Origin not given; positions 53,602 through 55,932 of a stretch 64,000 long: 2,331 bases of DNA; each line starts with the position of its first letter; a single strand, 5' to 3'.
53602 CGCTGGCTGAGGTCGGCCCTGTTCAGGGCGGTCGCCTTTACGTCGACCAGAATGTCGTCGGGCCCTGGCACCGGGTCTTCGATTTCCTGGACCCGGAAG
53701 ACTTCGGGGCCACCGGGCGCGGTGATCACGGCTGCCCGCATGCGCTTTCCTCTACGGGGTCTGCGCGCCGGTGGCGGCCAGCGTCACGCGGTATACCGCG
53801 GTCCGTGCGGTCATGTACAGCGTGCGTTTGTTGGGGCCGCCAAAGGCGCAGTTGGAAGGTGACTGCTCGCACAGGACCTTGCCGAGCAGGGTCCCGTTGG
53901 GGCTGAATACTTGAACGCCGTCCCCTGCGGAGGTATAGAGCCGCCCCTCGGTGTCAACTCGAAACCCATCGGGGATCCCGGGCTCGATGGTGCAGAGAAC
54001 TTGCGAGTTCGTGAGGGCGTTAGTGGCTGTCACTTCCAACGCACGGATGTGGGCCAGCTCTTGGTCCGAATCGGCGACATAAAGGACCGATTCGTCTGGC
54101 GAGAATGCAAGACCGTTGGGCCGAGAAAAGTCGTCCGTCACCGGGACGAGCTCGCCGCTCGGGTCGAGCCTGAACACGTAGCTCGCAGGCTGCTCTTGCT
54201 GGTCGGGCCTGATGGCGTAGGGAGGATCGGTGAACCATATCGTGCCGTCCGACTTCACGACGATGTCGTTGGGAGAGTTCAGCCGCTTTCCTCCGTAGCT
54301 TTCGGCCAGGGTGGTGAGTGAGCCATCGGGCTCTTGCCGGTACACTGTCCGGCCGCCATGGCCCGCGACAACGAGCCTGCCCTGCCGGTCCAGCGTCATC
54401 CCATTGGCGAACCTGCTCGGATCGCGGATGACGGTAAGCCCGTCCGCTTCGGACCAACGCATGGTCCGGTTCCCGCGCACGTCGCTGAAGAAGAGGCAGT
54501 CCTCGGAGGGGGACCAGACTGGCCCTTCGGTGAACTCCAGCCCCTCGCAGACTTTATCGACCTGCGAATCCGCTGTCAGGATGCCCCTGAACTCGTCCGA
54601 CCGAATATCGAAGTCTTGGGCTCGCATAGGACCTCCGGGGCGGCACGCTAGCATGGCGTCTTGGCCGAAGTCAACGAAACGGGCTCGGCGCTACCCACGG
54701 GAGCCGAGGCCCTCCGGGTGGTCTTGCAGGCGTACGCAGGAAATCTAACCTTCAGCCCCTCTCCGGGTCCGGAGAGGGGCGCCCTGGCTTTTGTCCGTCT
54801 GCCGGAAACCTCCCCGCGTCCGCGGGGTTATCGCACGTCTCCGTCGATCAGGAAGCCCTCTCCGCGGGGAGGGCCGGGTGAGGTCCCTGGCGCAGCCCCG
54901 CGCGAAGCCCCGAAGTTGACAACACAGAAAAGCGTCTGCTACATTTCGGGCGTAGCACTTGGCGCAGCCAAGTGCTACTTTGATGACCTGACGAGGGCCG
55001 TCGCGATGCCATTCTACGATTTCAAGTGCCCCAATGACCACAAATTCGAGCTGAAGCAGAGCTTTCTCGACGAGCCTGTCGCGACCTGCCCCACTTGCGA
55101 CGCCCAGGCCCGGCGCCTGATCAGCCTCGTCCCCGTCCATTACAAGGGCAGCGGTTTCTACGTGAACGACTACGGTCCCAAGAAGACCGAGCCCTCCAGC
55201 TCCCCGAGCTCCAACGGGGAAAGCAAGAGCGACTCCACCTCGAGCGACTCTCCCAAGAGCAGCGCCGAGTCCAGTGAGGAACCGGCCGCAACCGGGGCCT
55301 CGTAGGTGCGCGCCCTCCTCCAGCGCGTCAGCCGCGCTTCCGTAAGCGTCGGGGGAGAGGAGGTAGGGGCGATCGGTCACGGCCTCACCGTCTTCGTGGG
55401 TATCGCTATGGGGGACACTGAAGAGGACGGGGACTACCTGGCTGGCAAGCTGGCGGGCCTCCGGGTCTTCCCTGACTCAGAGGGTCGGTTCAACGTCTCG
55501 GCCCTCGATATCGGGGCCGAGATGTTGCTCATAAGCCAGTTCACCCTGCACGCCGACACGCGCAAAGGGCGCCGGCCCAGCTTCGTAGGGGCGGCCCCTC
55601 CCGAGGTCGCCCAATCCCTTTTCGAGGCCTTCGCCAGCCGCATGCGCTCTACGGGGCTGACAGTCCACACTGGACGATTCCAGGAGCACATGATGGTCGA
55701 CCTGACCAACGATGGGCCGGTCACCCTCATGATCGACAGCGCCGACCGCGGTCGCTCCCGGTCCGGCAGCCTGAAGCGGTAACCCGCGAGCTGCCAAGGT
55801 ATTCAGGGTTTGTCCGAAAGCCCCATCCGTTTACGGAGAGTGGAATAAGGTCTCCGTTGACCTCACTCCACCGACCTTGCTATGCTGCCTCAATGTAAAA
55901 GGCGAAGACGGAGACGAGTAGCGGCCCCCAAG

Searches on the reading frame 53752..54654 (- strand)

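Call 40: search_protein_families(library=pfam, proteins=[window:53752-54654:-], max_evalue=0.00001)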
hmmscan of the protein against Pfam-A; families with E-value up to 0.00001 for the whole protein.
window:53752-54654:- (300 aa): 1 family
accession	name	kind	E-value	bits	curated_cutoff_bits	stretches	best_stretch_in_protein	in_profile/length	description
PF08450.18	SGL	-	2.7e-53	181.5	26.3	1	41-283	1-244/246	SMP-30/Gluconolactonase/LRE-like region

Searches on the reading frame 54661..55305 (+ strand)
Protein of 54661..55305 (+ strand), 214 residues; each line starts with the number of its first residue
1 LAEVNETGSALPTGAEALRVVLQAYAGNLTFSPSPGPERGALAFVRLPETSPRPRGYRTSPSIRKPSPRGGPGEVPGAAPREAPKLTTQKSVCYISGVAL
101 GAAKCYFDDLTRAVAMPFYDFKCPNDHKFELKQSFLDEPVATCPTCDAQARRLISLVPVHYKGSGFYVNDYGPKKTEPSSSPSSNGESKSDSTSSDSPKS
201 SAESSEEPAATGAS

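Call 40: search_protein_families(library=pfam, proteins=[window:54661-55305:+], max_evalue=0.00001)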
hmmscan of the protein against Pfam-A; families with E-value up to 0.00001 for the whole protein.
window:54661-55305:+ (214 aa): 1 family
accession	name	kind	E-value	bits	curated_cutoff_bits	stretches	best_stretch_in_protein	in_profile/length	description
PF09723.15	Zn_ribbon_8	-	1.7e-10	41.1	34.4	1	116-154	1-41/41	Zinc ribbon domain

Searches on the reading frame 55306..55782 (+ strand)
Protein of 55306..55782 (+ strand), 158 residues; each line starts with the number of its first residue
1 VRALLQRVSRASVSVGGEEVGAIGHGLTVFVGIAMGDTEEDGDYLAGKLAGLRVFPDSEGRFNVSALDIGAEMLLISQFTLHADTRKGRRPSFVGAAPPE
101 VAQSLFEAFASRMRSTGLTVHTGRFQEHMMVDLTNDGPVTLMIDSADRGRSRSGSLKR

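Call 40: search_protein_families(library=pfam, proteins=[window:55306-55782:+], max_evalue=0.00001)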
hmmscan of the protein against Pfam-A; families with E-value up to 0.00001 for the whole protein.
window:55306-55782:+ (158 aa): 1 family
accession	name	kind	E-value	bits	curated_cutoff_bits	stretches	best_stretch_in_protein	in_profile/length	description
PF02580.21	Tyr_Deacylase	-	9.9e-53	178.8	25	1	2-144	1-144/144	D-Tyr-tRNA(Tyr) deacylase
